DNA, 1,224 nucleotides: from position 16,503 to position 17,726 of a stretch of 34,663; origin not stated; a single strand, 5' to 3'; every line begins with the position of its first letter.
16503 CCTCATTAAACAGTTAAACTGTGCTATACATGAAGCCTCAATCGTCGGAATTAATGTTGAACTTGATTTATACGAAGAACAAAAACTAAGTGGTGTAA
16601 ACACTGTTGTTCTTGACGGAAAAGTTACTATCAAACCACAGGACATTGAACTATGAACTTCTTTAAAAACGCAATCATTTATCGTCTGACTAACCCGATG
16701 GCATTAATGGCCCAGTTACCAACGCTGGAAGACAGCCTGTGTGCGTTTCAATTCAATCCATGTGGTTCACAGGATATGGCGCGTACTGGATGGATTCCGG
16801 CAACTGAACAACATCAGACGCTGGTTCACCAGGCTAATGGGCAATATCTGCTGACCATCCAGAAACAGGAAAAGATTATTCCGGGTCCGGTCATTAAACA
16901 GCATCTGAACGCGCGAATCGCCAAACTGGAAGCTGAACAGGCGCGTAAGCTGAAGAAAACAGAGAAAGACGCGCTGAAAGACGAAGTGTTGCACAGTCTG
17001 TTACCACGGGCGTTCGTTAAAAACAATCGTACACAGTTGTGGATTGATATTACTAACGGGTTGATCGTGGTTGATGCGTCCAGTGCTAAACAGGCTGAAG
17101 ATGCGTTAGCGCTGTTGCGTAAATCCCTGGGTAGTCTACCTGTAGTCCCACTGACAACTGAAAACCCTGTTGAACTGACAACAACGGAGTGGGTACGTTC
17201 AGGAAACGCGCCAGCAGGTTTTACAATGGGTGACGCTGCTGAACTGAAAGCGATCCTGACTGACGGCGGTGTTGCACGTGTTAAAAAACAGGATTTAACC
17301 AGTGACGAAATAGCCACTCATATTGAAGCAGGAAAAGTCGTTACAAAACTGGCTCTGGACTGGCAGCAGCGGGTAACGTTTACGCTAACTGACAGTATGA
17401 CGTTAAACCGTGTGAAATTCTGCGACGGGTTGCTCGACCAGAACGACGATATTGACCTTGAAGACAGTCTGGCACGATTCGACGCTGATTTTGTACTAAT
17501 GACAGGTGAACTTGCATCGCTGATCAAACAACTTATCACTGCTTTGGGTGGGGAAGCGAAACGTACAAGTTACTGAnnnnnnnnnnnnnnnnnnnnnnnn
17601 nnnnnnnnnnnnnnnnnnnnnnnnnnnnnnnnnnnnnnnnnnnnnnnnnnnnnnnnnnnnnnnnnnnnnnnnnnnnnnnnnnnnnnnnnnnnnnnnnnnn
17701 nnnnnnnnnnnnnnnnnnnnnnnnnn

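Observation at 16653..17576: Phage-encoded RdgC homolog close to the enterobacterial protein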

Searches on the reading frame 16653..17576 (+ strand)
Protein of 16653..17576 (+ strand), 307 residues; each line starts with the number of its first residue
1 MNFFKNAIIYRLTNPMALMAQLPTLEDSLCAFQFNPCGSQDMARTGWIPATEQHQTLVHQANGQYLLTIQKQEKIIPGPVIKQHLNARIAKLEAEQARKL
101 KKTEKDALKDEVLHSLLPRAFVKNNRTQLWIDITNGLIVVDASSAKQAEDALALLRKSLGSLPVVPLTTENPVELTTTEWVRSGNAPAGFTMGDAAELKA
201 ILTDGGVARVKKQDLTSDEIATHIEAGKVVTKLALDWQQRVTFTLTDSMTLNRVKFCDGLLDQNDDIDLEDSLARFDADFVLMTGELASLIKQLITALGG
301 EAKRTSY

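Call 3: search_protein_families(library=pfam, proteins=[window:16653-17573:+], max_evalue=0.01)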
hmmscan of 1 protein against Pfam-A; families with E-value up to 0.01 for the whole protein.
window:16653-17573:+ (307 aa): 1 family
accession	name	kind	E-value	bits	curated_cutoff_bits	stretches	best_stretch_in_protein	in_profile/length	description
PF04381.17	RdgC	-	5.2e-116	387.5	25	1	3-301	2-298/298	Putative exonuclease, RdgC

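Call 4: search_protein_families(library=ncbifam, proteins=[window:16653-17573:+], max_evalue=0.01)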
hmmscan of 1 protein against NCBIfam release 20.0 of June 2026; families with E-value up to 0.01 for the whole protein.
window:16653-17573:+ (307 aa): 6 families
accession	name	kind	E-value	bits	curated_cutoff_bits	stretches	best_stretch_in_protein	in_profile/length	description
NF001460.0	PRK00321.1-1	equivalog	1.4e-141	471.2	501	1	1-304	1-303/303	recombination-associated protein RdgC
NF001462.0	PRK00321.1-3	equivalog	1.8e-124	414.9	330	1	3-304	3-303/304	recombination-associated protein RdgC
NF001464.0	PRK00321.1-5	subfamily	2.2e-101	339.1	227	1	3-304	2-302/307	recombination-associated protein RdgC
NF001463.0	PRK00321.1-4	subfamily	9.2e-88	294.5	324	1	3-304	2-300/311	recombination-associated protein RdgC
NF001461.0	PRK00321.1-2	equivalog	2.2e-80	270.3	470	1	3-302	2-301/306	recombination-associated protein RdgC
NF001465.0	PRK00321.1-6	subfamily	6.6e-62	209.3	489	1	3-298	2-295/302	recombination-associated protein RdgC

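Call 5: search_solved_structures(query=window:16653-17573:+, show_alignments=2)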
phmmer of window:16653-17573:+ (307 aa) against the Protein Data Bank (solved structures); distinct sequences matched with E-value up to 0.001: 2.
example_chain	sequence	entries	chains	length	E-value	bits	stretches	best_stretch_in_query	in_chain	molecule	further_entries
2owl_A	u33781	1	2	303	5.2e-128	429.6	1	2-304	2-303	Recombination-associated protein rdgC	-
2owy_A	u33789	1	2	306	4.3e-67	229.7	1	3-301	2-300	Recombination-associated protein rdgC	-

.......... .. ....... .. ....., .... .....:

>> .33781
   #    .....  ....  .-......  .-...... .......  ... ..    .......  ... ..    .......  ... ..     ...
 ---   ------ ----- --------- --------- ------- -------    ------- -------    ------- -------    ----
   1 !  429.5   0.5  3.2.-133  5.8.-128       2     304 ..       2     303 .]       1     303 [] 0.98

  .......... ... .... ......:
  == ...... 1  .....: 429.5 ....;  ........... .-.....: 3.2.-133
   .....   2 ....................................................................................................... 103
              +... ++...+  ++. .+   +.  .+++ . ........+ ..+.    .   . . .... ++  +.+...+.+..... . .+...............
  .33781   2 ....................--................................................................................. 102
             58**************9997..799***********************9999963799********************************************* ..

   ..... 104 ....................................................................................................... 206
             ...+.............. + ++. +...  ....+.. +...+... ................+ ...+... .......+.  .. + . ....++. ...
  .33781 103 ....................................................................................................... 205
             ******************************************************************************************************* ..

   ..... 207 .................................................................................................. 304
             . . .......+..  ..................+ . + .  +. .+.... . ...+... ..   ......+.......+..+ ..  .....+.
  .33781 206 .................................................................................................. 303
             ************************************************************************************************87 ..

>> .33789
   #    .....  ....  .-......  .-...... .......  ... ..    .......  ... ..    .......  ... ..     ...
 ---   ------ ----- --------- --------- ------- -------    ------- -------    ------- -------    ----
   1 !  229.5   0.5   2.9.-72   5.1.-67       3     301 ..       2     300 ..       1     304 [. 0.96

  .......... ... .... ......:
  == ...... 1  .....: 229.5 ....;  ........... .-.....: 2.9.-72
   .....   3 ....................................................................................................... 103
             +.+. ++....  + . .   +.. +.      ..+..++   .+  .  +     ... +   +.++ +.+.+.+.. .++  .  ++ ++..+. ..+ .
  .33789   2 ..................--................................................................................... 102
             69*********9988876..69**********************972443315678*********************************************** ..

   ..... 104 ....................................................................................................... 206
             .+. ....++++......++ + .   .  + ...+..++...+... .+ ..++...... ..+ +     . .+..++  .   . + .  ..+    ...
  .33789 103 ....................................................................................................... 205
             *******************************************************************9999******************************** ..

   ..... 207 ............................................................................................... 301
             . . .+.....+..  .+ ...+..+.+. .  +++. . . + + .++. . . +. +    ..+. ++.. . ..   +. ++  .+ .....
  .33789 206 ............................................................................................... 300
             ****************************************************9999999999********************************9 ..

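Call 13: find_homologous_proteins(query=window:16653-17573:+, max_evalue=1e-20)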
Query window:16653-17573:+ (307 aa): 4818 proteins with E <= 1e-20 among 8000 candidates; the best 120 are listed.
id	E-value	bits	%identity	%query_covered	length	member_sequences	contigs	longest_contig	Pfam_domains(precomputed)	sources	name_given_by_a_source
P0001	1.5e-186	637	95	99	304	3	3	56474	PF04381.18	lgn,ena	-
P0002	2.6e-183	626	94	99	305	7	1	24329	PF04381.18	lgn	-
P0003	2.7e-182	623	93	99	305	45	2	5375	PF04381.18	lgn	-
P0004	2.9e-182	622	94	99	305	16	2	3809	PF04381.18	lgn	-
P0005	2.0e-181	620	93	99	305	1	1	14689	PF04381.18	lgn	-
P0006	3.5e-181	619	92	99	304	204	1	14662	PF04381.18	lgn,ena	-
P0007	4.1e-181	619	92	99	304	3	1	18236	PF04381.18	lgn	-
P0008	8.5e-181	618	93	99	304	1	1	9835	PF04381.18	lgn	-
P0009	2.6e-180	616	92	99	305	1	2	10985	PF04381.18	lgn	-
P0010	5.7e-180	615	92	99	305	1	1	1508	PF04381.18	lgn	-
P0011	7.3e-180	615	92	99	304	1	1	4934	PF04381.18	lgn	-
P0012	7.3e-180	615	91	99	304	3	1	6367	PF04381.18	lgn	-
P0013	8.1e-180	614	92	99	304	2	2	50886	PF04381.18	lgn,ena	-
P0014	9.4e-180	614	92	99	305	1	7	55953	PF04381.18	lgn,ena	-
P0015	1.7e-179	613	92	99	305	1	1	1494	PF04381.18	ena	-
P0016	1.6e-178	610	92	99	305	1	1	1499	PF04381.18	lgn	-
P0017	4.0e-178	609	90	99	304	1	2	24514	PF04381.18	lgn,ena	-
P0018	6.0e-178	608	91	99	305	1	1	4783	PF04381.18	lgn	-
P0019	6.0e-178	608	91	99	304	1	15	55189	PF04381.18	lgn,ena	-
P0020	6.7e-178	608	90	100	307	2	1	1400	PF04381.18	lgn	-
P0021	1.5e-177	607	90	99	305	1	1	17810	PF04381.18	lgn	-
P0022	1.5e-177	607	91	99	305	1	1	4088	PF04381.18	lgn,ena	-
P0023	5.6e-177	605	89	99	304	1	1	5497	PF04381.18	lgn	-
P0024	6.0e-177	605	89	99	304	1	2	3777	PF04381.18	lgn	-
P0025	6.6e-177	605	90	99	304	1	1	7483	PF04381.18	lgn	-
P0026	7.1e-177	605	89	99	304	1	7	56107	PF04381.18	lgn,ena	-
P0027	1.3e-176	604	90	99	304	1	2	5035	PF04381.18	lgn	-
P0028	7.4e-176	601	89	99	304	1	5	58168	PF04381.18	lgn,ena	-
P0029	7.9e-176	601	89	99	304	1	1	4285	PF04381.18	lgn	-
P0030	3.5e-175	599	90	99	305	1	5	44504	PF04381.18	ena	-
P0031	6.4e-174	595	90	99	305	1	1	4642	PF04381.18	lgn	-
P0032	1.3e-173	594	88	99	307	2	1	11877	PF04381.18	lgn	-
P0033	1.4e-173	594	88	99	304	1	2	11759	PF04381.18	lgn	-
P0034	3.2e-172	590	88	99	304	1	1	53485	PF04381.18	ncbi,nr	ncbi:recombination-associated protein RdgC [Salmonella enterica]|nr:recombination-associated protein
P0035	4.1e-172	589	88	99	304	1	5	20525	PF04381.18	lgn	-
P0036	2.1e-171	587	88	99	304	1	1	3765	PF04381.18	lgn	-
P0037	1.3e-169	581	87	99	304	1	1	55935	PF04381.18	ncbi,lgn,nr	ncbi:recombination-associated protein RdgC [Salmonella enterica]|nr:recombination-associated protein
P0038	6.0e-168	575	86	99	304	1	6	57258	PF04381.18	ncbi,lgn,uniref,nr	ncbi:recombination-associated protein RdgC [Salmonella enterica subsp. enterica serovar Anatum]|unir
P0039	7.4e-168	575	86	99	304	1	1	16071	PF04381.18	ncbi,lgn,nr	ncbi:recombination-associated protein RdgC [Salmonella enterica subsp. enterica serovar 4,[5],12:i:-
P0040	2.3e-167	574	86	99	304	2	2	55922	PF04381.18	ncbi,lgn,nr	ncbi:recombination-associated protein RdgC [Salmonella enterica subsp. enterica serovar Anatum]|nr:r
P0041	5.0e-167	572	86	99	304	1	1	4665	PF04381.18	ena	-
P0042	2.3e-166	570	85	99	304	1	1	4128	PF04381.18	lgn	-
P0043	1.7e-165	567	85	99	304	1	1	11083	PF04381.18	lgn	-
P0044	6.6e-165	566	85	99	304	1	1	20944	PF04381.18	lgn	-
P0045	2.2e-164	564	83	99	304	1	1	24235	PF04381.18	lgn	-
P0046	2.2e-164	564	83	99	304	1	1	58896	PF04381.18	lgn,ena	-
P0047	2.4e-164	564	83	99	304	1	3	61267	PF04381.18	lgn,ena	-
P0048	4.5e-164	563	84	99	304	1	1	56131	PF04381.18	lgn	-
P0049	1.1e-163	562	84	99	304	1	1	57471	PF04381.18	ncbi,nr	ncbi:recombination-associated protein RdgC [Salmonella enterica]|nr:recombination-associated protein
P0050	1.6e-163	561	83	99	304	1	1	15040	PF04381.18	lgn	-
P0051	3.1e-163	560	84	99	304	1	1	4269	PF04381.18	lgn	-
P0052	3.2e-163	560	84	99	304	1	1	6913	PF04381.18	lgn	-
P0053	5.6e-163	559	84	99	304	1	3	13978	PF04381.18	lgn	-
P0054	7.9e-163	559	84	99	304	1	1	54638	PF04381.18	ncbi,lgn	ncbi:recombination-associated protein RdgC [Salmonella enterica]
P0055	9.5e-163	558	84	99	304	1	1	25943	PF04381.18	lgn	-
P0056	9.8e-163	558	83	99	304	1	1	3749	PF04381.18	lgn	-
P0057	1.0e-162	558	84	99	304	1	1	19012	PF04381.18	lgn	-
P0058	3.3e-162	557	83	99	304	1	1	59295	PF04381.18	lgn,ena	-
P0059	3.9e-162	556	84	99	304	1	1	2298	PF04381.18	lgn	-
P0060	4.3e-162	556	83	99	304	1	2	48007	PF04381.18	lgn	-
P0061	5.5e-162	556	82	99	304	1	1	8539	PF04381.18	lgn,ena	-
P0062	5.6e-162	556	83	99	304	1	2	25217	PF04381.18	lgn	-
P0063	6.1e-162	556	82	99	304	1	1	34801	PF04381.18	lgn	-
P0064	1.0e-161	555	82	99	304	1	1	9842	PF04381.18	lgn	-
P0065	1.5e-161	555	83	99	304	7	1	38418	PF04381.18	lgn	-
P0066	1.9e-161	554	82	99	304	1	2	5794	PF04381.18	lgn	-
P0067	2.9e-161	554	83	99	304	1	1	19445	PF04381.18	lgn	-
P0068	3.2e-161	553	82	99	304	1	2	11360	PF04381.18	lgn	-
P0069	3.6e-161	553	81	99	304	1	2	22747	PF04381.18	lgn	-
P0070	4.0e-161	553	82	99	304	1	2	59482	PF04381.18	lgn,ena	-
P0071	4.4e-161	553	82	99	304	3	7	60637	PF04381.18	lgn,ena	-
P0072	4.5e-161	553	82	99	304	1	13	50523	PF04381.18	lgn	-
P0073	5.5e-161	553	82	99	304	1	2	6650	PF04381.18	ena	-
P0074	5.7e-161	553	82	99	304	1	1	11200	PF04381.18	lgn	-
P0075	5.9e-161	553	82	99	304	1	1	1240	PF04381.18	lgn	-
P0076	6.3e-161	552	82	99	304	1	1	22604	PF04381.18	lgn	-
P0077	6.5e-161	552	81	99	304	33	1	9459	PF04381.18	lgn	-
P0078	7.6e-161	552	81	99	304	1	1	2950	PF04381.18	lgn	-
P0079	8.2e-161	552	82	99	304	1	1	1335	PF04381.18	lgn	-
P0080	8.4e-161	552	81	99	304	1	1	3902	PF04381.18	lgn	-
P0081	1.2e-160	552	81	99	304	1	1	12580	PF04381.18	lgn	-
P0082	1.5e-160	551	83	99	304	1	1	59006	PF04381.18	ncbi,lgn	ncbi:TPA: recombination-associated protein RdgC [Salmonella enterica subsp. enterica serovar Javiana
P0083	1.6e-160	551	81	99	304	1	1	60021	PF04381.18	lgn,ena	-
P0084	2.1e-160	551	81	99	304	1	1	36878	PF04381.18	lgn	-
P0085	2.3e-160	551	82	99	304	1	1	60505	PF04381.18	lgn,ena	-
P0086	2.6e-160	550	82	99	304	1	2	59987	PF04381.18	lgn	-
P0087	3.5e-160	550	81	99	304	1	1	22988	PF04381.18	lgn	-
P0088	4.5e-160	550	81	99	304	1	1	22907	PF04381.18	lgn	-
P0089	6.3e-160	549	82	99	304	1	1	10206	PF04381.18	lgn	-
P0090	6.6e-160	549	81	99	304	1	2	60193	PF04381.18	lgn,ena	-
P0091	7.0e-160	549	81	99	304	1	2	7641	PF04381.18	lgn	-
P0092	8.2e-160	549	81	99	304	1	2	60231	PF04381.18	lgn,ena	-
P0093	9.1e-160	549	81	99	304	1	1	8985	PF04381.18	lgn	-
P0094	1.9e-159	548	81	99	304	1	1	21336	PF04381.18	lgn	-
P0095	2.0e-159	548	81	99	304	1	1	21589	PF04381.18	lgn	-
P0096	2.1e-159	547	81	99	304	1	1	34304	PF04381.18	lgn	-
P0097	2.9e-159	547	81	99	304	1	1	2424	PF04381.18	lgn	-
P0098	4.5e-159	546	81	99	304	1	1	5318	PF04381.18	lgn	-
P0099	5.2e-159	546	81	99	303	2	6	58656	PF04381.18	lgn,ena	-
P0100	5.3e-159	546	80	99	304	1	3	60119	PF04381.18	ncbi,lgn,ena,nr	ncbi:exonuclease recombination-associated [Klebsiella phage VLCpiS10a]|nr:exonuclease recombination-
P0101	5.4e-159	546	81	99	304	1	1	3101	PF04381.18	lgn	-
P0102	6.2e-159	546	81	99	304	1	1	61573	PF04381.18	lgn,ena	-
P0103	6.7e-159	546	81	99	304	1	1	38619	PF04381.18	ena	-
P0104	1.1e-158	545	80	99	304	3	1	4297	PF04381.18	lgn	-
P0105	1.3e-158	545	81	99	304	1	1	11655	PF04381.18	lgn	-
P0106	1.4e-158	545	81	99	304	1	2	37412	PF04381.18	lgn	-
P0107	1.6e-158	545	81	99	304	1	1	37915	PF04381.18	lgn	-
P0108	2.1e-158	544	80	99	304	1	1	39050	PF04381.18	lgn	-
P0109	2.4e-158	544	80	99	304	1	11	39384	PF04381.18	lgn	-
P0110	3.6e-158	543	79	99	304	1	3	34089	PF04381.18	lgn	-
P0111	5.4e-158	543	80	99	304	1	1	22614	PF04381.18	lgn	-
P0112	5.5e-158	543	80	99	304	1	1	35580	PF04381.18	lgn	-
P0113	7.1e-158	542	80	99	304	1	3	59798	PF04381.18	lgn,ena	-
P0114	8.4e-158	542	80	99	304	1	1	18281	PF04381.18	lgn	-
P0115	1.3e-157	542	81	99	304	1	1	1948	PF04381.18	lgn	-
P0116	1.8e-157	541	81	99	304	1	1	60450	PF04381.18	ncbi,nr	ncbi:exonuclease recombination-associated [Klebsiella phage Kpn BU9]|nr:exonuclease recombination-as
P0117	2.0e-157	541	81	99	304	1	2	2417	PF04381.18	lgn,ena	-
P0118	2.1e-157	541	80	99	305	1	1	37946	PF04381.18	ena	-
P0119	3.9e-157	540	80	99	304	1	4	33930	PF04381.18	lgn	-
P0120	4.7e-157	540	79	99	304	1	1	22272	PF04381.18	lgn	-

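Call 15: search_dna_similar(query=window:16653-17573:+, collection=phages, mode=protein, max_rows=60, rows=spread)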
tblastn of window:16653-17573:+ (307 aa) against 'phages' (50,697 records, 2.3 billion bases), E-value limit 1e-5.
Records with a match: 512; places in all: 514; records where one place covers at least 80% of the query: 424.
Best place of each record, by identity: 95-99% 3; 90-95% 1; 80-90% 10; 60-80% 16; <60% 482.
By first word of the organism name: Vibrio 290; Pseudomonas 45; Klebsiella 37; Escherichia 21; Proteus 20; Salmonella 15; Aeromonas 13; Providencia 7; Shewanella 7; Achromobacter 6; and 29 more.
By host as written in the record: - 238; Pseudomonas aeruginosa 23; Vibrio cholerae 22; Klebsiella pneumoniae 19; Proteus mirabilis 14; Vibrio crassostreae 12; Vibrio parahaemolyticus 12; Escherichia coli 9; and 102 more.
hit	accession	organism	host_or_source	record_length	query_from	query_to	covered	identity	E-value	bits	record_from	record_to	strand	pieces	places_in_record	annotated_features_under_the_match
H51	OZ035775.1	Sashavirus BDX09P1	-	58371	1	304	99%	95.4%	0e+0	602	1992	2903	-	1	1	record has no annotation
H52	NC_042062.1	Salmonella phage SP069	Salmonella enterica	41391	1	304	99%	86.2%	7e-176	545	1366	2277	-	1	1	RdgC exonuclease | hypothetical protein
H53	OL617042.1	Flyfo siphovirus Tbat2_3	Pteropus tonganus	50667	1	304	99%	64.9%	2e-128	408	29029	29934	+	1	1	putative exonuclease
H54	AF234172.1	Escherichia phage P1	-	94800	4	304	98%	58.3%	3e-106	345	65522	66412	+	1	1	hrdC: HrdC | dmt: Dmt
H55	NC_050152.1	Enterobacteria phage P7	-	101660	4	304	98%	58.3%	5e-105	341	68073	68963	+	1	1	hrdC: exonuclease recombination-associated | dam: DNA methyltransferase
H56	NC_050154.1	Escherichia phage D6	Escherichia coli C600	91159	4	304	98%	53.5%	3e-98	322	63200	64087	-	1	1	exonuclease recombination-associated | DNA methyltransferase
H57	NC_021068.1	Vibrio phage douglas 12A4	Vibrio fischeri 12A4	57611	1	301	98%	48.0%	4e-85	284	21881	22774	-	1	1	exonuclease recombination-associated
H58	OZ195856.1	Vibrio phage D273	Seawater and oysters mix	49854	3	300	97%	47.8%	3e-85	285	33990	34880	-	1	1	exonuclease recombination-associated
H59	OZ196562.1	Vibrio phage K248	Seawater and oysters mix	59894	1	300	98%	47.2%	1e-83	280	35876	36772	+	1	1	exonuclease recombination-associated | hypothetical protein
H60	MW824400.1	Vibrio phage 51E28.4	Vibrio crassostreae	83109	3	303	98%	44.9%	1e-79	268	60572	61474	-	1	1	DNA recombination-dependent growth factor C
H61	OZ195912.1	Vibrio phage K478a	Seawater and oysters mix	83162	3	300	97%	43.8%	9e-77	260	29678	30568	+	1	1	exonuclease recombination-associated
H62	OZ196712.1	Vibrio phage K462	Seawater and oysters mix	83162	3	300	97%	43.8%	9e-77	260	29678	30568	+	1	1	exonuclease recombination-associated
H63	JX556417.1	Vibrio phage vB_VpaM_MAR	Vibrio parahaemolyticus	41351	3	300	97%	41.5%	5e-68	235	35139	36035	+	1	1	recombination protein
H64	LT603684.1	Pseudomonas phage phiC725A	-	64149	3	301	97%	40.8%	3e-61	215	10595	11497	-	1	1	RdgC: putative recombinase RdgC exonuclease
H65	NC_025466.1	Shewanella sp. phage 3/49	Baltic Sea ice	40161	5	306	98%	39.3%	6e-63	220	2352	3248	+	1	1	exonuclease recombination-associated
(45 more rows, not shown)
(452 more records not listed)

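Call 16: search_dna_similar(query=window:16653-17573:+, collection=plasmids, mode=protein, max_rows=30, rows=spread)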
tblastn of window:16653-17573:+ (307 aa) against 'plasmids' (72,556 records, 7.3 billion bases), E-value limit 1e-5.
Records with a match: 1239; places in all: 1272; records where one place covers at least 80% of the query: 1138.
Best place of each record, by identity: 60-80% 31; <60% 1208.
By first word of the organism name: Escherichia 612; Pseudomonas 190; Citrobacter 87; Salmonella 60; Xanthomonas 43; Providencia 36; Klebsiella 31; Vibrio 24; Aeromonas 23; Enterobacter 12; and 47 more.
By predicted mobility (MOB-suite, as given by PLSDB): non-mobilizable 921; conjugative 182; mobilizable 136.
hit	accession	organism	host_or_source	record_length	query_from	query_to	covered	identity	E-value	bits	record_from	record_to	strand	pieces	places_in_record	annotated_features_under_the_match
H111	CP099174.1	Escherichia coli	culture,Pooled soil sample collected ...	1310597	1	304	99%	65.6%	3e-129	412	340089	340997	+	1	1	rdgC: recombination-associated protein RdgC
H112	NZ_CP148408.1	Escherichia coli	Chicken,single cell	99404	4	304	98%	58.6%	9e-106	345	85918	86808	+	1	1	rdgC: recombination-associated protein RdgC | Dam family site-specific DNA-(adenine-N6)-methyltransferase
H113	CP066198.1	Escherichia coli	Sus scrofa domesticus,feces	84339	4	304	98%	58.3%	3e-105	343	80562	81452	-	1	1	record has no annotation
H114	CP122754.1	Escherichia coli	-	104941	4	304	98%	58.3%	3e-105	343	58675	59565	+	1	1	rdgC: recombination-associated protein RdgC | Dam family site-specific DNA-(adenine-N6)-methyltransferase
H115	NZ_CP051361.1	Salmonella enterica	swine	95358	4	304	98%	58.3%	3e-105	343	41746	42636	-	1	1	rdgC: recombination-associated protein RdgC | Dam family site-specific DNA-(adenine-N6)-methyltransferase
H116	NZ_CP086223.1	Escherichia coli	Homo sapiens,urine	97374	4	304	98%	58.3%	3e-105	343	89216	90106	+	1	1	rdgC: recombination-associated protein RdgC | Dam family site-specific DNA-(adenine-N6)-methyltransferase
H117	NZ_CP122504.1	Escherichia coli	pig,Microbial culture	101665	4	304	98%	58.3%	3e-105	343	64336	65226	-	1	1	rdgC: recombination-associated protein RdgC | Dam family site-specific DNA-(adenine-N6)-methyltransferase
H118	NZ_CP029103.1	Escherichia coli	-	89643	4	304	98%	58.3%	3e-105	343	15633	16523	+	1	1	rdgC: recombination-associated protein RdgC | Dam family site-specific DNA-(adenine-N6)-methyltransferase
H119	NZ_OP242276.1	Escherichia coli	Homo sapiens,stool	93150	4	304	98%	58.3%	1e-104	342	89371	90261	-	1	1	rdgC: recombination-associated protein RdgC | Dam family site-specific DNA-(adenine-N6)-methyltransferase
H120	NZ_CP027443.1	Escherichia coli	Homo sapiens,stool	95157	4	304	98%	57.9%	1e-104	342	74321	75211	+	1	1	rdgC: recombination-associated protein RdgC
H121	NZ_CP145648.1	Escherichia coli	Homo sapiens,stool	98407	4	304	98%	57.9%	3e-104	340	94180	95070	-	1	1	rdgC: recombination-associated protein RdgC | Dam family site-specific DNA-(adenine-N6)-methyltransferase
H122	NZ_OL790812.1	Proteus mirabilis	-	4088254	1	303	99%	56.9%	1e-108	353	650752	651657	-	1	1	none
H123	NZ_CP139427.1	Serratia marcescens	Homo sapiens,pure culture,blood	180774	5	304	98%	54.8%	3e-104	340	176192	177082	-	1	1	rdgC: recombination-associated protein RdgC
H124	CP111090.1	Salmonella enterica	Homo sapiens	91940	4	307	99%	53.4%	2e-97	321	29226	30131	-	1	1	record has no annotation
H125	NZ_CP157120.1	Escherichia coli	culture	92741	4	304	98%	53.5%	2e-97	321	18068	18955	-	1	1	rdgC: recombination-associated protein RdgC | Dam family site-specific DNA-(adenine-N6)-methyltransferase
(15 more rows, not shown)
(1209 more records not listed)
